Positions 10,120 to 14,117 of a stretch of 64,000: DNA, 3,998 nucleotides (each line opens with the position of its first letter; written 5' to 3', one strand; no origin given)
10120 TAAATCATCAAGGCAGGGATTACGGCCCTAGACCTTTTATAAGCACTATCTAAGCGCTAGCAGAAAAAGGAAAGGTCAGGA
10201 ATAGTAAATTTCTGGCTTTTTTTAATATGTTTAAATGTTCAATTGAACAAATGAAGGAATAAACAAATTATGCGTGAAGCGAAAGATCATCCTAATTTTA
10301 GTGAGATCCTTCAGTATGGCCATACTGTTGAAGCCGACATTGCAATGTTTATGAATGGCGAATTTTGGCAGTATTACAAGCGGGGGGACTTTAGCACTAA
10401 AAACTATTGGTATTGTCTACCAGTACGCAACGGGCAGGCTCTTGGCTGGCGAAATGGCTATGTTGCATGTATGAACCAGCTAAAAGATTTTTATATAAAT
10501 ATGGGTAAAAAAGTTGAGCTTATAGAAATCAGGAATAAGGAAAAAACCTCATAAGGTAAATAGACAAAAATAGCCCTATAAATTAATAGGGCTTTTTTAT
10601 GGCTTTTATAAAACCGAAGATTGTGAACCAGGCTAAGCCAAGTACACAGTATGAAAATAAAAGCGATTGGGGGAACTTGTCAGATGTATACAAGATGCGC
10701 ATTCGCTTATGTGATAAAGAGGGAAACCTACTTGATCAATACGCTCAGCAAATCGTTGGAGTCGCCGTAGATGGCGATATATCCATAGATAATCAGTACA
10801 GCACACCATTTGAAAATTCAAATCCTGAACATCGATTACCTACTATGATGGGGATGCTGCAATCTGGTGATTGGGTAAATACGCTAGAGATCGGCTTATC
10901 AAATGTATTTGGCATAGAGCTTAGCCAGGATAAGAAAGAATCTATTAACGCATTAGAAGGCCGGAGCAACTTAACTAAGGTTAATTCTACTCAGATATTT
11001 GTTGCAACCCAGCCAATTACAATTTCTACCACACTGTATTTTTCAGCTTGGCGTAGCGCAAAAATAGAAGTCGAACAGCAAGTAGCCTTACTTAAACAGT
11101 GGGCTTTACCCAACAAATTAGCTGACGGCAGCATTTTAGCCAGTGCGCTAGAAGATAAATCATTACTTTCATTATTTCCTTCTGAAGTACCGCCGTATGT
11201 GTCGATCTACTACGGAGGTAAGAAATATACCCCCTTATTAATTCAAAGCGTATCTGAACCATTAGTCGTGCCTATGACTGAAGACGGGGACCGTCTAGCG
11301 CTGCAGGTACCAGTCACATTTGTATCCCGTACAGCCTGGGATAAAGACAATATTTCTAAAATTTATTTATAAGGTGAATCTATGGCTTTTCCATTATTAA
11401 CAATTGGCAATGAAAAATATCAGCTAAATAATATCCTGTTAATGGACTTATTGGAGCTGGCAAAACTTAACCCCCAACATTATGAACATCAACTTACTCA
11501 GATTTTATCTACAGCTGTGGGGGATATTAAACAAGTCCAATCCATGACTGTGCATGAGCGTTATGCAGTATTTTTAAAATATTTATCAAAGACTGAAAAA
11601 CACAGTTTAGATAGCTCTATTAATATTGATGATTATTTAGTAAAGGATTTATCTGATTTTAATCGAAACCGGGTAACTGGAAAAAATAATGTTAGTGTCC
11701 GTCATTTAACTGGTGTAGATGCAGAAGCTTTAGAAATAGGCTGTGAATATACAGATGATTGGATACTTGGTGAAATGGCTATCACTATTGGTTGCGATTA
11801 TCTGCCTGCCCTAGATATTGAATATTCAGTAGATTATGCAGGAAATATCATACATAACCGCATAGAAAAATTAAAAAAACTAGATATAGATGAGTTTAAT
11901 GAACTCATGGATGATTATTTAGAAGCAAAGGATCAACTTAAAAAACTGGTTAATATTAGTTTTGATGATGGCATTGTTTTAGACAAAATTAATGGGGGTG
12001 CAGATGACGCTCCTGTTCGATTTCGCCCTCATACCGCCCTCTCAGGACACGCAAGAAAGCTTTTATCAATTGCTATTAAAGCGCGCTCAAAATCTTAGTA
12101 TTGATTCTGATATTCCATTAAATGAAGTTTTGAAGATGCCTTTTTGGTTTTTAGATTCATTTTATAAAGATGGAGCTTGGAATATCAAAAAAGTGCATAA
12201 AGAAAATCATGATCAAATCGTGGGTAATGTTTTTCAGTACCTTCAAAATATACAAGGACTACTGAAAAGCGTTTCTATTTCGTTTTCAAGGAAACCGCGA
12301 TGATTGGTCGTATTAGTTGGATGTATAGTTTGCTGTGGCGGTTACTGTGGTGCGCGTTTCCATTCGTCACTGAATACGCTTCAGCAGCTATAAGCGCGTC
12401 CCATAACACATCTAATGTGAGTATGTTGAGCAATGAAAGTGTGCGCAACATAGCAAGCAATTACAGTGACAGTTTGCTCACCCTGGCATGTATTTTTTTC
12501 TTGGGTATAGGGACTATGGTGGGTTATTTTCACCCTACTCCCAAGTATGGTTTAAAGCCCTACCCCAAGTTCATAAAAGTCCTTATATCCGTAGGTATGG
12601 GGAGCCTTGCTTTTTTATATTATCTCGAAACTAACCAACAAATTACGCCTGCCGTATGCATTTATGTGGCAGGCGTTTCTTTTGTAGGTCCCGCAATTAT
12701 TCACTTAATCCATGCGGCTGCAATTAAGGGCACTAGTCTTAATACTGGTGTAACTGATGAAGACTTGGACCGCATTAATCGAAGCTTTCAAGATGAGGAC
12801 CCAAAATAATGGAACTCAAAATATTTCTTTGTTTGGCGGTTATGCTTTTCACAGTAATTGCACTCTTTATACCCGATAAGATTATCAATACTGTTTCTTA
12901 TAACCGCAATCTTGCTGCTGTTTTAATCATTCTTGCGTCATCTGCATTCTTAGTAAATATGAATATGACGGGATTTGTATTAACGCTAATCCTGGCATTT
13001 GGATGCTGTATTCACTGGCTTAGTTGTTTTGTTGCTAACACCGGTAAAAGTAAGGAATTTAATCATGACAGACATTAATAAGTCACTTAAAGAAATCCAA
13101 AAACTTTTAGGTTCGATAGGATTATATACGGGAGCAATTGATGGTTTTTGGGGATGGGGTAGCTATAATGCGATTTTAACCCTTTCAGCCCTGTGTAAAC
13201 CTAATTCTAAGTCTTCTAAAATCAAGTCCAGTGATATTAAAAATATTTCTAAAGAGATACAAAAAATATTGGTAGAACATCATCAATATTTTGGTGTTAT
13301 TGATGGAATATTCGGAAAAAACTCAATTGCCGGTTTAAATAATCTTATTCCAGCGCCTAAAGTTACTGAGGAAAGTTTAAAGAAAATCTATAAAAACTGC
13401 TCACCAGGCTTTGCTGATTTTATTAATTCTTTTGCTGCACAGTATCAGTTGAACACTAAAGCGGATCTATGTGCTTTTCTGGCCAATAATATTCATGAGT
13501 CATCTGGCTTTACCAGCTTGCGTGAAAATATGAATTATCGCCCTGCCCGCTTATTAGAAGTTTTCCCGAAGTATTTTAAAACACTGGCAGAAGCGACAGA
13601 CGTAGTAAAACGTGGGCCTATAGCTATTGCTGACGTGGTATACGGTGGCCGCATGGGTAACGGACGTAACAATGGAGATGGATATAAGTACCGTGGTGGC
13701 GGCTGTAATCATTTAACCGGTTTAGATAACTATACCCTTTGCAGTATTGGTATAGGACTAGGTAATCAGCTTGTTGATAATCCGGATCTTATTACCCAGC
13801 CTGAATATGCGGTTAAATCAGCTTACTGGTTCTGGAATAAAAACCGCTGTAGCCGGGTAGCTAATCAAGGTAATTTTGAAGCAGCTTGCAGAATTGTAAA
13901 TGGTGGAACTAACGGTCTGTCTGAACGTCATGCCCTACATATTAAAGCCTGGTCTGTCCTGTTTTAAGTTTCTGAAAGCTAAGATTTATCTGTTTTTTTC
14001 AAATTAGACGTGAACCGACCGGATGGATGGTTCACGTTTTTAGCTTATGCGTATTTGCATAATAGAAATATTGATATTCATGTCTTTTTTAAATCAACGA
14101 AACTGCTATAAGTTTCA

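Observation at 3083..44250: Seven dispersed 8-bp-phased GAAC-box arrays, one in the parA promoter: candidate ParG-type centromere/operator network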

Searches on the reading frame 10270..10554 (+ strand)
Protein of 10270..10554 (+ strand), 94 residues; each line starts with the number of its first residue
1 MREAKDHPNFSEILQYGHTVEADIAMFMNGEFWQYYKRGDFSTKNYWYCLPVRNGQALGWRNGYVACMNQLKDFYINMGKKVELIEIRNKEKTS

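Call 5: search_protein_families(library=phrogs, proteins=[window:10270-10554:+], max_evalue=0.001)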
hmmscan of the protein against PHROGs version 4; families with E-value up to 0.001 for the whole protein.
window:10270-10554:+ (94 aa): 1 family
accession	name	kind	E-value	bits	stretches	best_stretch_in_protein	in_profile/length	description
phrog_16937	-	unknown function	5.6e-22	78.7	1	10-92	5-87/88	-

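Call 6: search_protein_families(library=pfam, proteins=[window:10270-10554:+], max_evalue=0.01)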
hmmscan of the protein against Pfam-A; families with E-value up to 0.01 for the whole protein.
window:10270-10554:+ (94 aa): 0 families

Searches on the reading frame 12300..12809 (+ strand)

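Call 45: search_protein_families(library=phrogs, proteins=[window:12300-12809:+], max_evalue=0.001)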
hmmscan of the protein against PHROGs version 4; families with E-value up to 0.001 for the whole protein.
window:12300-12809:+ (169 aa): 2 families
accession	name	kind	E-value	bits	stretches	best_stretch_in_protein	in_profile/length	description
phrog_20669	-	unknown function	5.2e-59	199.6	1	5-167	5-161/162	-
phrog_16201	-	unknown function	1.4e-08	36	1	48-139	29-119/148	-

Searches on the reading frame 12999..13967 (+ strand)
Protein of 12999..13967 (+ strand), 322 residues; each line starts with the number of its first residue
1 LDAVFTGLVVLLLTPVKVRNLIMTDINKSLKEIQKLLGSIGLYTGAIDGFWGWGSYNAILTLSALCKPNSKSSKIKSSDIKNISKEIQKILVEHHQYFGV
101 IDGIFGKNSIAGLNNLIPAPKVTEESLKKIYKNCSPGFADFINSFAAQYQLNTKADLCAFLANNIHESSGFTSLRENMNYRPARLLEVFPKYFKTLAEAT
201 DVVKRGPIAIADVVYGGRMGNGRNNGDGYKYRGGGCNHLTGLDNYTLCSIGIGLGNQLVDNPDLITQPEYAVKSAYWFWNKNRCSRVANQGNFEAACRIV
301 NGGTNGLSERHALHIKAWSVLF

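Call 45: search_protein_families(library=phrogs, proteins=[window:12999-13967:+], max_evalue=0.001)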
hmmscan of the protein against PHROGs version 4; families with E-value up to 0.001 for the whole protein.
window:12999-13967:+ (322 aa): 9 families
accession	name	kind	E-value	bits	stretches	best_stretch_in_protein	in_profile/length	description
phrog_181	-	lysis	1.2e-72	247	1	18-321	258-530/769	endolysin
phrog_26317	-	unknown function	2.6e-26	92.9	1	209-321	8-117/119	-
phrog_9506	-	lysis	4e-16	60.6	1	213-313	70-185/330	endolysin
phrog_14712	-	moron, auxiliary metabolic gene and host takeover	4.1e-16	60.1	1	219-316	80-182/322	chitinase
phrog_1519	-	lysis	2.7e-09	37.7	1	213-313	263-372/502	endolysin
phrog_34417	-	unknown function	2.2e-08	34.7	1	214-304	75-173/326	-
phrog_317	-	lysis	8.7e-08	32.7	1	151-314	225-352/492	endolysin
phrog_12261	-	unknown function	4.5e-05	24.6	1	239-303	16-76/76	-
phrog_2649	-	lysis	0.00033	21.6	0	69-114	169-213/261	endolysin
